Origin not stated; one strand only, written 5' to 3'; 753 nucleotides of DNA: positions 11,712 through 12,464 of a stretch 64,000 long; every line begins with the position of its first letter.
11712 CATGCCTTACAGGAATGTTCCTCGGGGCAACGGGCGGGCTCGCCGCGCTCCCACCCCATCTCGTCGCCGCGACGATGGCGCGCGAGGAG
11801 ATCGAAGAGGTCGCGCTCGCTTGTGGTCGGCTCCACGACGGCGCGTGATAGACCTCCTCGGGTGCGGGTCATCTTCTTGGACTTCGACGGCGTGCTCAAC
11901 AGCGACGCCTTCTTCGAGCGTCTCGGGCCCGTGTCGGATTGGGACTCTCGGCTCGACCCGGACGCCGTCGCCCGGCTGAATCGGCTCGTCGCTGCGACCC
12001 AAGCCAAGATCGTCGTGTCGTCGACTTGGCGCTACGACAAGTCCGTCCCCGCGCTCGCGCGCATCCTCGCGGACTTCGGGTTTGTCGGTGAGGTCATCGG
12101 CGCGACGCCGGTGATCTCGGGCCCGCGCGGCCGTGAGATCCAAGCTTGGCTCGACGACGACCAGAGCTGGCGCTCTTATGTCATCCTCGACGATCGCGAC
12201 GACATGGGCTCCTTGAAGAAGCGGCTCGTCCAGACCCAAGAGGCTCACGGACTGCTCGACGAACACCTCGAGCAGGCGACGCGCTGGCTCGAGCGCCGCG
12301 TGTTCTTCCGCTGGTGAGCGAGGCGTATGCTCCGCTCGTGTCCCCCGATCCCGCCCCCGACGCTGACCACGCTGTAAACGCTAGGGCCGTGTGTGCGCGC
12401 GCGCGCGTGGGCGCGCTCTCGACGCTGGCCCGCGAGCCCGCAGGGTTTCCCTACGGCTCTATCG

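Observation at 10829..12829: Tightly coupled ADP-ribosylglycohydrolase / HAD phosphatase / PNPOx-like operon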

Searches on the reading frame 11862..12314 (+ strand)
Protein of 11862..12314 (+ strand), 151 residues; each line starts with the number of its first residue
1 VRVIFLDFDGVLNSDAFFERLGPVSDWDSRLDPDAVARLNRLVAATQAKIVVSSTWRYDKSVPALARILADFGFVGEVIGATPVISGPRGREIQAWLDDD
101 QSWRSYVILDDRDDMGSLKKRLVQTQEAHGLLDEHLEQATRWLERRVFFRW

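Call 4: search_protein_families(library=pfam, proteins=[window:11862-12314:+], max_evalue=0.01)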
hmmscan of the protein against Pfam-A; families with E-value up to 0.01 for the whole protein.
window:11862-12314:+ (151 aa): 1 family
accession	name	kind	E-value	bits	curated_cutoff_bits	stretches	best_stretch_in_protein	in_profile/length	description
PF18143.6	HAD_SAK_2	-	4.6e-31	108.5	27.5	1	3-135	1-138/139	HAD domain in Swiss Army Knife RNA repair proteins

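Call 5: search_protein_families(library=ncbifam, proteins=[window:11862-12314:+], max_evalue=0.01)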
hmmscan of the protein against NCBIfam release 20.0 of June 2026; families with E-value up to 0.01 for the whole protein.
window:11862-12314:+ (151 aa): 0 families

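Call 7: search_solved_structures(query=window:11862-12314:+, max_evalue=1, show_alignments=2)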
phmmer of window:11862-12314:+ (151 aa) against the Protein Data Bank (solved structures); distinct sequences matched with E-value up to 1: 1.
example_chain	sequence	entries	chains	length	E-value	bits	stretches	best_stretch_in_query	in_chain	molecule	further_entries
22ga_A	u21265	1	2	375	0.051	16.7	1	13-44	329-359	Sulfotransferase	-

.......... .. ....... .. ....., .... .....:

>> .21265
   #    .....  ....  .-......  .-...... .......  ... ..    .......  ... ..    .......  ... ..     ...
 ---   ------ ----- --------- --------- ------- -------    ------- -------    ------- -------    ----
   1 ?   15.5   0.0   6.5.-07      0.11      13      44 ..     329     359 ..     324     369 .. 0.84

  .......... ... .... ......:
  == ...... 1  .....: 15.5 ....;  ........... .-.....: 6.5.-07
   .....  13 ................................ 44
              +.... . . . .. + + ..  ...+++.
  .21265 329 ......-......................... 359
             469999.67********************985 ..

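Call 9: find_homologous_proteins(query=window:11862-12314:+, max_evalue=0.00001)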
Query window:11862-12314:+ (151 aa): 737 proteins with E <= 0.00001 among 908 candidates; the best 120 are listed.
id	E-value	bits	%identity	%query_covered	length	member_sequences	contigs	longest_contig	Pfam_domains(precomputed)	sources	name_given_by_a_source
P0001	7.3e-95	333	100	100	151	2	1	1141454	PF18143.7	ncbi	ncbi:MAG: HAD domain-containing protein [Polyangiaceae bacterium]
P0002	8.1e-47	177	59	100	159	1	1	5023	PF18143.7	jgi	jgi:hypothetical protein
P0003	4.5e-46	174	56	100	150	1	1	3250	PF18143.7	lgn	-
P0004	5.4e-45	171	55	100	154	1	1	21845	PF18143.7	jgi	jgi:hypothetical protein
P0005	6.1e-45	171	58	99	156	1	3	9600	PF18143.7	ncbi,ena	-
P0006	1.3e-44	170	57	99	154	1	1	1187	PF18143.7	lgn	-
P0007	9.0e-41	157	54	99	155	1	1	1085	PF18143.7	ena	-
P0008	4.2e-39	152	57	89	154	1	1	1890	PF18143.7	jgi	-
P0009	5.2e-39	152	52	100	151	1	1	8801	PF18143.7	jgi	jgi:hypothetical protein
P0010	2.1e-38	150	51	95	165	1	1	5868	PF18143.7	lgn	-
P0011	3.6e-38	149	55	97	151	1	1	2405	PF18143.7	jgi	jgi:hypothetical protein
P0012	1.3e-37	147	51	100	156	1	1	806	PF18143.7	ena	-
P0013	6.8e-36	141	51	100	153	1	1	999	PF18143.7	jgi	jgi:hypothetical protein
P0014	1.9e-32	130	54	92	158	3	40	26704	PF18143.7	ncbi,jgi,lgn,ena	jgi:predicted dehydrogenase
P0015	2.7e-32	130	49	97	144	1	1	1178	PF18143.7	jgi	jgi:hypothetical protein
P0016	2.9e-32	130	52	91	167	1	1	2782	PF18143.7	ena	-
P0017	4.5e-32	129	50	95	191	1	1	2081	PF18143.7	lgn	-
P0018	4.6e-32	129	52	96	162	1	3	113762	PF18143.7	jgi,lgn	jgi:hypothetical protein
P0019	5.2e-31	126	50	96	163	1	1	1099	PF18143.7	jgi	jgi:hypothetical protein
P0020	1.2e-30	124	47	95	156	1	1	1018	PF18143.7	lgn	-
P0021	2.8e-30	123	49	95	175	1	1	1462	PF18143.7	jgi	jgi:HAD domain in Swiss Army Knife RNA repair proteins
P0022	3.3e-30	123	48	95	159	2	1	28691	PF18143.7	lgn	-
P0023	3.5e-30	123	54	94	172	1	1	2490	PF18143.7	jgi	jgi:hypothetical protein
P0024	5.1e-30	122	49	97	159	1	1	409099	PF18143.7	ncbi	ncbi:MAG: HAD domain-containing protein [Polyangiaceae bacterium]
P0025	7.6e-30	122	51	95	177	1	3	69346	PF18143.7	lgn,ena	-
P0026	9.1e-30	121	50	97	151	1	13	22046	PF18143.7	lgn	-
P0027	9.1e-30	121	48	95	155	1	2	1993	PF18143.7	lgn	-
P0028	2.3e-29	120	48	95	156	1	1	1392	PF18143.7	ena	-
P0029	2.4e-29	120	46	95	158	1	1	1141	PF18143.7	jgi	jgi:hypothetical protein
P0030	6.4e-29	119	46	95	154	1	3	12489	PF18143.7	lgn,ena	-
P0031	7.6e-29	118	49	95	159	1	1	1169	PF18143.7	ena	-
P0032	9.6e-29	118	49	97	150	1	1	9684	PF18143.7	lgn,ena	-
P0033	1.1e-28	118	45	95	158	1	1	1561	PF18143.7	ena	-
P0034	1.1e-28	118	48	97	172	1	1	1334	PF18143.7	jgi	jgi:HAD domain in Swiss Army Knife RNA repair proteins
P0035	2.2e-28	117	47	95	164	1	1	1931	PF18143.7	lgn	-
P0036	3.4e-28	116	47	95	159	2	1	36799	PF18143.7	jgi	jgi:hypothetical protein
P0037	4.0e-28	116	48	97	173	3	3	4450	PF18143.7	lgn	-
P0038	4.6e-28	116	49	96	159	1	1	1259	PF18143.7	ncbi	-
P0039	7.8e-28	115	52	95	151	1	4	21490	PF18143.7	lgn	-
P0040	7.8e-28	115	47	95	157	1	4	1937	PF18143.7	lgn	-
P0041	8.4e-28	115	48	95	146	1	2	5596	PF18143.7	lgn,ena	-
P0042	1.1e-27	115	49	95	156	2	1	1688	PF18143.7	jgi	jgi:hypothetical protein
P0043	1.3e-27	115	49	95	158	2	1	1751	PF18143.7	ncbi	-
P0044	2.0e-27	114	49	95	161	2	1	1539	PF18143.7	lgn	-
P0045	2.5e-27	114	46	95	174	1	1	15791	PF18143.7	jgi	jgi:hypothetical protein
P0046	2.8e-27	113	49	95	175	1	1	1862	PF18143.7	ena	-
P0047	3.4e-27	113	44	97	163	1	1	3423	PF18143.7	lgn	-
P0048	4.4e-27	113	49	95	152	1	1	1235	PF18143.7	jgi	jgi:HAD domain in Swiss Army Knife RNA repair proteins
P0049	5.4e-27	112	45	93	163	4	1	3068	PF18143.7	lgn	-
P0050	5.9e-27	112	45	95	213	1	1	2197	PF18143.7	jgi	jgi:hypothetical protein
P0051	7.1e-27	112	48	91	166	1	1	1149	PF18143.7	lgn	-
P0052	7.3e-27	112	48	95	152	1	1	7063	PF18143.7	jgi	jgi:hypothetical protein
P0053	7.5e-27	112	51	91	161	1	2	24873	PF18143.7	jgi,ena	-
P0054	8.3e-27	112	44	95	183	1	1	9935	PF18143.7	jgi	-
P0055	1.0e-26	112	44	95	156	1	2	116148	PF18143.7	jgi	jgi:hypothetical protein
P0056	1.2e-26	111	46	95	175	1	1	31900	PF18143.7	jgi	jgi:hypothetical protein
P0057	1.2e-26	111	48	91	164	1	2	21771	PF18143.7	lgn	-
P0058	1.4e-26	111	45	92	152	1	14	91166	PF18143.7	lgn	-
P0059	1.5e-26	111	46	95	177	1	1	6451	PF18143.7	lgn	-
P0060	1.6e-26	111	47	95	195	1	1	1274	PF18143.7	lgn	-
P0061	1.6e-26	111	46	92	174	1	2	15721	PF18143.7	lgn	-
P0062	2.0e-26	111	47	93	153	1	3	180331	PF18143.7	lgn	-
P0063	2.4e-26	110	46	96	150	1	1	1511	PF18143.7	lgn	-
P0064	2.8e-26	110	46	95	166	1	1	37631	PF18143.7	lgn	-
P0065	2.9e-26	110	46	95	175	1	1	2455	PF18143.7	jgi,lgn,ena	-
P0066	3.2e-26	110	47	96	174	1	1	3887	PF18143.7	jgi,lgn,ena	jgi:hypothetical protein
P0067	3.8e-26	110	47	95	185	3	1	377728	PF18143.7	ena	-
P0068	4.7e-26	109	45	94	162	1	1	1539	PF18143.7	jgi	jgi:hypothetical protein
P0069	4.9e-26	109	47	95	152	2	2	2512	PF18143.7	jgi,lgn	jgi:hypothetical protein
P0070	5.0e-26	109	51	95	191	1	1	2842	PF18143.7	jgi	jgi:hypothetical protein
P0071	6.7e-26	109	44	94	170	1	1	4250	PF18143.7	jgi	-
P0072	7.0e-26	109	43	95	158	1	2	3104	PF18143.7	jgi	jgi:HAD domain in Swiss Army Knife RNA repair proteins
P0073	7.3e-26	109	48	91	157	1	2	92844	PF18143.7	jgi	-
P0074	9.6e-26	108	47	95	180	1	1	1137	PF18143.7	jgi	jgi:HAD domain in Swiss Army Knife RNA repair proteins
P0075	1.1e-25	108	47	94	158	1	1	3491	PF18143.7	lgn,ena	-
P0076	1.4e-25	108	50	93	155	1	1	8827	PF18143.7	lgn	-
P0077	1.4e-25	108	48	96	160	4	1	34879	PF18143.7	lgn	-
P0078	1.4e-25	108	45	96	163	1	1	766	PF18143.7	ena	-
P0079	1.9e-25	107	48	95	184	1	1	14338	PF18143.7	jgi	-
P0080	2.4e-25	107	49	92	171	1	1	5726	PF18143.7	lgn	-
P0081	2.5e-25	107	48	95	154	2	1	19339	PF18143.7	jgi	-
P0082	2.7e-25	107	46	93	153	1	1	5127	PF18143.7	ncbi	-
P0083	2.9e-25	107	46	95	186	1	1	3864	PF18143.7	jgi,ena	-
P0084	3.2e-25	107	45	95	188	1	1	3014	PF18143.7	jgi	jgi:hypothetical protein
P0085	3.5e-25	107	49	95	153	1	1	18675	PF18143.7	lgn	-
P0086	4.1e-25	106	41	95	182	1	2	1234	PF18143.7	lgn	-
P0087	4.5e-25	106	49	95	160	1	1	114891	PF18143.7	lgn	-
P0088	5.4e-25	106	47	95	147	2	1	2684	PF18143.7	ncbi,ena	-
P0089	6.0e-25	106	51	95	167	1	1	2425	PF18143.7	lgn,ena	-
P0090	6.6e-25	106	44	95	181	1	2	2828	PF18143.7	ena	-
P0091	6.8e-25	106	47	94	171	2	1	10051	PF18143.7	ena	-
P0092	6.9e-25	106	46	95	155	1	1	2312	PF18143.7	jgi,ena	-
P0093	7.1e-25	106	44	95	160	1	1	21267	PF18143.7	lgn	-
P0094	7.2e-25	106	44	95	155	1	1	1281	PF18143.7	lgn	-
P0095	7.8e-25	105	45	95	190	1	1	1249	PF18143.7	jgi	jgi:hypothetical protein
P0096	7.9e-25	105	44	95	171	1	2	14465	PF18143.7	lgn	-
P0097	9.1e-25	105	49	92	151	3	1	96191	PF18143.7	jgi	jgi:hypothetical protein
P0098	9.4e-25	105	43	99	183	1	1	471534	PF18143.7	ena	-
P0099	9.6e-25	105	48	88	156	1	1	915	PF18143.7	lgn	-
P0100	1.0e-24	105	46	95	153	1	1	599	PF18143.7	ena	-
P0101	1.0e-24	105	46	96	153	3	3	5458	PF18143.7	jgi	-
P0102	1.1e-24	105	50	91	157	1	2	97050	PF18143.7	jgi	jgi:hypothetical protein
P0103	1.1e-24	105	49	92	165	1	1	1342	PF18143.7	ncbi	-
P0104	1.4e-24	105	47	95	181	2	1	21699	PF18143.7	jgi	-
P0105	1.5e-24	105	48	95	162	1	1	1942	PF18143.7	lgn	-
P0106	1.5e-24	105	48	95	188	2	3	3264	PF18143.7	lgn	-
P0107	1.5e-24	105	47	95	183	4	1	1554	PF18143.7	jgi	jgi:hypothetical protein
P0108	1.8e-24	104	46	95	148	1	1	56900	PF18143.7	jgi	jgi:Swiss Army Knife RNA repair-like protein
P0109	2.7e-24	104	44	95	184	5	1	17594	PF18143.7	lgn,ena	-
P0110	3.2e-24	103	46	95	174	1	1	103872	PF18143.7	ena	-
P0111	4.4e-24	103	43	97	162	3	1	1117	PF18143.7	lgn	-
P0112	4.8e-24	103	44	93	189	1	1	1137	PF18143.7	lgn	-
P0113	4.8e-24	103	44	92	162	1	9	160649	PF18143.7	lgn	-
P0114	4.9e-24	103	46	95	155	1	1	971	PF18143.7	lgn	-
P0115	5.2e-24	103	45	95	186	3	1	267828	PF18143.7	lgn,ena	-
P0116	6.4e-24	103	45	95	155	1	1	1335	PF18143.7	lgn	-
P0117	7.0e-24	102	45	95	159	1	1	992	PF18143.7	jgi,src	-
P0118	8.2e-24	102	44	95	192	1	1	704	PF18143.7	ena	-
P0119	8.5e-24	102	47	92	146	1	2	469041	PF18143.7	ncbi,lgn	-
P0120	8.5e-24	102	46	92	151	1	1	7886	PF18143.7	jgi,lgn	jgi:hypothetical protein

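Call 11: find_encoding_contigs(protein=P0001, flank=10000, max_places=3)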
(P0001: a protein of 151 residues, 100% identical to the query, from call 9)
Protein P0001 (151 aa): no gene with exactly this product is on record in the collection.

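Call 12: find_encoding_contigs(protein=P0004, flank=8000, max_places=3)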
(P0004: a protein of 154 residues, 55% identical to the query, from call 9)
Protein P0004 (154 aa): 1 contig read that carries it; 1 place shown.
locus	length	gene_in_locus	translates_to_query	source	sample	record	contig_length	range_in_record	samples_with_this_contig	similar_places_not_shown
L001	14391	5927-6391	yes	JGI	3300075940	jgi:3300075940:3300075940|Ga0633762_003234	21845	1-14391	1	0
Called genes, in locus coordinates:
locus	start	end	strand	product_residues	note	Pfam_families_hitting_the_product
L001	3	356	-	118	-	?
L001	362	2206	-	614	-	PF05406:WGR, PF04434:SWIM (weak)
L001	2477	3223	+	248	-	PF00082:Peptidase_S8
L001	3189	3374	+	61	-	-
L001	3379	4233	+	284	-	PF01590:GAF (weak)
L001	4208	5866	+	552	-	PF13424:TPR_12 (faint)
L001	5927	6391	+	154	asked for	PF18143:HAD_SAK_2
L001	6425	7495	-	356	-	-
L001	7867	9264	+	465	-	-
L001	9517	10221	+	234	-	-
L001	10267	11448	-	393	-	-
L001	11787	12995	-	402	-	-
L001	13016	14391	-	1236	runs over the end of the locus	PF20148:DUF6531, PF05593:RHS_repeat, PF25023:TEN_YD-shell, PF05593:RHS_repeat (weak), PF25023:TEN_YD-shell, PF03527:RHS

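Call 13: find_related_loci(query=window:11862-12314:+, collection=genome_contigs, flank=6000)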
Query window:11862-12314:+ (151 aa) in genome_contigs; peptide patterns used: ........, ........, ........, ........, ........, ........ (x = any residue, [..] = any of these).
134 stretches matched a pattern; 23 encode a relative of the query (tblastn E <= 1e-3); 23 distinct loci.
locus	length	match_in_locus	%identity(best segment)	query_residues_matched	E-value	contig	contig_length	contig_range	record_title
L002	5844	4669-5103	40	3-143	5e-27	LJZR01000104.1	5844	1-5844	MAG: Phormidesmis priestleyi Ana ITZX_scaf_1258, whole genome shotgun sequence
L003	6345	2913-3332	42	3-143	2e-26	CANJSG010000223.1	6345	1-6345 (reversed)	MAG: Verrucomicrobia bacterium isolate RH-23may17-314 genome assembly, contig: RH-23may17-C104525, whole genome shotgun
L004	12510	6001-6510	41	1-146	7e-26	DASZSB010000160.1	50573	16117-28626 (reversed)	MAG TPA_asm: Gammaproteobacteria bacterium isolate SMAG_U6039 k141_128488, whole genome shotgun sequence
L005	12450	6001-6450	43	1-143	8e-26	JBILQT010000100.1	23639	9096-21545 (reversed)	MAG: Sandaracinaceae bacterium isolate ME2018-06-07_3300034013_group8_bin51 Rohwer_bin1494_scaffold_1186_c1, whole genom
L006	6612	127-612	37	1-143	2e-25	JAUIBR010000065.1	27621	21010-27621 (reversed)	MAG: bacterium isolate 6_bin.52 NODE_1662_length_27621_cov_1.525824, whole genome shotgun sequence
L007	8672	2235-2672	44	1-139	5e-23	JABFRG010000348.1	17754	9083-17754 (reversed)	MAG: Polyangiaceae bacterium isolate P-RSF-IL-17 seq_1103, whole genome shotgun sequence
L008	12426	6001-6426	39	3-146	3e-21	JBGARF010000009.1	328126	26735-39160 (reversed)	MAG: Limisphaerales bacterium isolate MAG_MBR_H10.46 MBRH10-46_opera_contig_125, whole genome shotgun sequence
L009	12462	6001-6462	41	1-131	4e-21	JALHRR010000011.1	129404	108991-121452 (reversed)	MAG: Saprospiraceae bacterium isolate maxbin.211 c_000000000893, whole genome shotgun sequence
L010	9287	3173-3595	37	1-143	2e-19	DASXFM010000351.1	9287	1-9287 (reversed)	MAG TPA_asm: Verrucomicrobiia bacterium isolate SMAG_U5138 k141_1227079, whole genome shotgun sequence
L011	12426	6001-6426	35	2-145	1e-18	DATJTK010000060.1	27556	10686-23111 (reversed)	MAG TPA_asm: Candidatus Sulfotelmatobacter sp. isolate SMAG_U15018 k141_2277180, whole genome shotgun sequence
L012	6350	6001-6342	40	1-116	2e-17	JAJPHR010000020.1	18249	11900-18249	MAG: Verrucomicrobia bacterium isolate Centralia_MAG_180 k107_17601685, whole genome shotgun sequence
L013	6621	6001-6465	36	2-147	1e-15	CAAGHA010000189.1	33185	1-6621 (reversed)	MAG TPA_asm: Bacteroidales bacterium, isolate HGM04576, WGS project CAAGHA010000000 data, contig: SRS476212_82_k119_5490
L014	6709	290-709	29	1-149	3e-10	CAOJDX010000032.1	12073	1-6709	MAG TPA_asm: uncultured Clostridia bacterium isolate SRR15604606_bin.30_metawrap_v1.3_MAG genome assembly, contig: NODE.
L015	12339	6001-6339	33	1-111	1e-8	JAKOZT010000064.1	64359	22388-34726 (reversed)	MAG: Pseudomonadota bacterium isolate USSF_maxbin.046 k201_937295, whole genome shotgun sequence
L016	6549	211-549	38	1-111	1e-8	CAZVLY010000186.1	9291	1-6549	MAG TPA_asm: uncultured Piscinibacter sp. isolate SRP170004_co1_75 genome assembly, contig: NODE_12051_length_9291_cov_1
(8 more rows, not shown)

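Call 39: search_protein_families(library=padloc, proteins=[window:11862-12314:+], max_evalue=0.01)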
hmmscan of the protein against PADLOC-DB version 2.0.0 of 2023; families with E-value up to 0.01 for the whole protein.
window:11862-12314:+ (151 aa): 0 families

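Call 52: predict_structure(alignment_id=A2)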
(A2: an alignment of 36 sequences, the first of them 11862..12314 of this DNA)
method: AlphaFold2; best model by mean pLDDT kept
length: 151 residues; sequences in the alignment: 36
mean_pLDDT: 95.7   pTM: 0.91
mean pLDDT of the five models: 95.7, 95.6, 95.5, 95.2, 94.5
residues with pLDDT >= 90: 138; 70-90: 10; 50-70: 3; < 50: 0
segments of 3 or more residues with pLDDT < 50: none
pLDDT, mean of each block of 10 residues (from residue 1): 98 96 86 98 98 97 98 98 97 97 97 97 98 98 85 51
secondary structure, 60 per line:
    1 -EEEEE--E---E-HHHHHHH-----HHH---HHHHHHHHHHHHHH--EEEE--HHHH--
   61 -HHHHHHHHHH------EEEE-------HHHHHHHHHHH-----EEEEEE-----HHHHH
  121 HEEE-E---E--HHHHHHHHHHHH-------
elements in order: E2-6 H15-21 H33-46 E49-52 H55-58 H62-71 E78-81 H89-99 E105-110 H116-121 E122-124 H133-144

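Call 62: find_encoding_contigs(protein=P0005, flank=6000, max_places=3)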
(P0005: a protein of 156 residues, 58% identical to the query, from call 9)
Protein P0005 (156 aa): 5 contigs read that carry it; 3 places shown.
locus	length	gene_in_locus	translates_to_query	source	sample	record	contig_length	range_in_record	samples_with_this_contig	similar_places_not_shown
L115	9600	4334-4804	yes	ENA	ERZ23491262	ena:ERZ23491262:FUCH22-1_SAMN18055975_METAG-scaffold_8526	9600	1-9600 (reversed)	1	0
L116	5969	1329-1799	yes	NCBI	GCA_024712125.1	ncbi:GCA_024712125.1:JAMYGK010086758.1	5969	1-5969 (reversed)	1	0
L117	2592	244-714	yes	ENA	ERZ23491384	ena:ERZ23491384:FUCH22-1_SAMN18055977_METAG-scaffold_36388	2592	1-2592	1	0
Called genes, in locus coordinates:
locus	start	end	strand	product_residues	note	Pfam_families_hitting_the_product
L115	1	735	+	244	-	?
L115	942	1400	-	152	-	PF00903:Glyoxalase (weak)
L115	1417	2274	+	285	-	PF04055:Radical_SAM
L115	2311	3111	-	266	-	-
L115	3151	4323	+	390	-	PF01839:FG-GAP (faint), PF13517:FG-GAP_3 (weak)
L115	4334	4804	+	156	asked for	PF18143:HAD_SAK_2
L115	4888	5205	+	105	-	-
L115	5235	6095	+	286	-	PF25390:WD40_RLD, PF00415:RCC1 (faint), PF13540:RCC1_2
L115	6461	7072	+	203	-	-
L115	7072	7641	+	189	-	-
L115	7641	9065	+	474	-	-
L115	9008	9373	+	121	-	-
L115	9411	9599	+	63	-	?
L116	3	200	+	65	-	?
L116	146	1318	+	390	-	PF01839:FG-GAP (faint), PF13517:FG-GAP_3 (weak)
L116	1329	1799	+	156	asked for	PF18143:HAD_SAK_2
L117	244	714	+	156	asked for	PF18143:HAD_SAK_2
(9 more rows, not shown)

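Call 63: find_encoding_contigs(protein=P0002, flank=6000, max_places=2)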
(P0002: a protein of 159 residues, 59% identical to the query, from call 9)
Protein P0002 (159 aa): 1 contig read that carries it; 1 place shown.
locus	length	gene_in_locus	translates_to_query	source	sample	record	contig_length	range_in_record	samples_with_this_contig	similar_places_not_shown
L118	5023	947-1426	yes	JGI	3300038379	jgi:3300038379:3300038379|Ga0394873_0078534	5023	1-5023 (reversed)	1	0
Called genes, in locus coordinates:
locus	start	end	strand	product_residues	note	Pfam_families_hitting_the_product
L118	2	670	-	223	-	?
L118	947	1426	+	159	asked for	PF18143:HAD_SAK_2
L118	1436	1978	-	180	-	-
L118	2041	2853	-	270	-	PF08281:Sigma70_r4_2 (weak)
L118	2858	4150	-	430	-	PF03781:FGE-sulfatase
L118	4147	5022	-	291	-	?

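Call 75: search_protein_families(library=phrogs, proteins=[window:11862-12314:+], max_evalue=0.001)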
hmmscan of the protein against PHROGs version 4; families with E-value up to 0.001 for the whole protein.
window:11862-12314:+ (151 aa): 1 family
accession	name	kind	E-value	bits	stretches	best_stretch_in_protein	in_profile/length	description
phrog_1818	-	unknown function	2.5e-32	112.8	1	1-145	5-154/161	-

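Call 76: search_dna_similar(query=window:11862-12314:+, collection=phages, mode=protein, max_rows=25, max_evalue=0.00001)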
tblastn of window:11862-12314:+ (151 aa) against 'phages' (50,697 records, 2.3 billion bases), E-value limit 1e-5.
Records with a match: 296; places in all: 296; records where one place covers at least 80% of the query: 218.
Best place of each record, by identity: <60% 296.
By first word of the organism name: Klebsiella 115; Vibrio 75; Enterobacter 20; Cronobacter 16; Citrobacter 13; Aeromonas 13; Escherichia 9; Maribacter 8; Shewanella 4; Pseudomonas 3; and 13 more.
By host as written in the record: Klebsiella pneumoniae 54; - 53; Klebsiella sp. M5a1 9; Vibrio parahaemolyticus 8; Maribacter forsetii DSM18668 8; Cronobacter sakazakii 7; Enterobacter cloacae 7; Klebsiella pneumoniae JHCK1 (BEI NR-48976) 6; and 89 more.
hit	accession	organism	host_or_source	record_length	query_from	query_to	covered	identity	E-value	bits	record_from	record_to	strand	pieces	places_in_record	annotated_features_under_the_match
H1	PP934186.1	Vibrio phage P018-4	Vibrio parahaemolyticus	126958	1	146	97%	37.7%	8e-18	84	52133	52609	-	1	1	hypothetical protein (x2)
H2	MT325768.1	Psychrobacillus phage Perkons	Psychrobacillus psychrodurans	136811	1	151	100%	36.4%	2e-15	77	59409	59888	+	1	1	hypothetical protein (x2)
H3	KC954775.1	Cronobacter phage S13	Cronobacter sakazakii ATCC 29544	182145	3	143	93%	37.5%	4e-15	77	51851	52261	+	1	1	hypothetical protein (x2)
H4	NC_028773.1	Cronobacter phage S13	Cronobacter sakazakii ATCC 29544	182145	3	143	93%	37.5%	4e-15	77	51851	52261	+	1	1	hypothetical protein (x2)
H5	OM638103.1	Cronobacter phage LPCS28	Cronobacter sakazakii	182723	3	143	93%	37.5%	4e-15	77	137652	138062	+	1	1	hypothetical protein (x2)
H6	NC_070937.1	Cronobacter phage LPCS28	Cronobacter sakazakii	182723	3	143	93%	37.5%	4e-15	77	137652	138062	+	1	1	hypothetical protein (x2)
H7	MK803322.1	Pseudomonas phage RSP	Pseudomonas aeruginosa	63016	2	145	95%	36.4%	2e-8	57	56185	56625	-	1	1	hypothetical protein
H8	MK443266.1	Pseudomonas phage RSP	Pseudomonas aeruginosa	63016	2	145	95%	36.4%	2e-8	57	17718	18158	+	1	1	record has no annotation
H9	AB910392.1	Pseudomonas phage KPP23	Pseduomonas aeruginosa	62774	2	145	95%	36.4%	2e-8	57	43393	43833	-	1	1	hypothetical protein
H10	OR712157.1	Vibrio phage IBT_VpB-34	Vibrio parahaemolyticus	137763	1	146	97%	35.8%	3e-16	80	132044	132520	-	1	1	hypothetical protein (x3)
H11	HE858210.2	Pseudotevenvirus RB43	-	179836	3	141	92%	37.1%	8e-11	64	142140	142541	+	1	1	protein of unknown function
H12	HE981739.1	Pseudotevenvirus RB43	-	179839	3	141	92%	37.1%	8e-11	64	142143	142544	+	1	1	protein of unknown function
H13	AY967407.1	Escherichia phage RB43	-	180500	3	141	92%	37.1%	9e-11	64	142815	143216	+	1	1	hypothetical protein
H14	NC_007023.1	Escherichia phage RB43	-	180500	3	141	92%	37.1%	9e-11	64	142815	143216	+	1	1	hypothetical protein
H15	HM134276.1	Escherichia phage RB16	Escherichia coli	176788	3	141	92%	37.1%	1e-10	64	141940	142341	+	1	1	conserved hypothetical phage protein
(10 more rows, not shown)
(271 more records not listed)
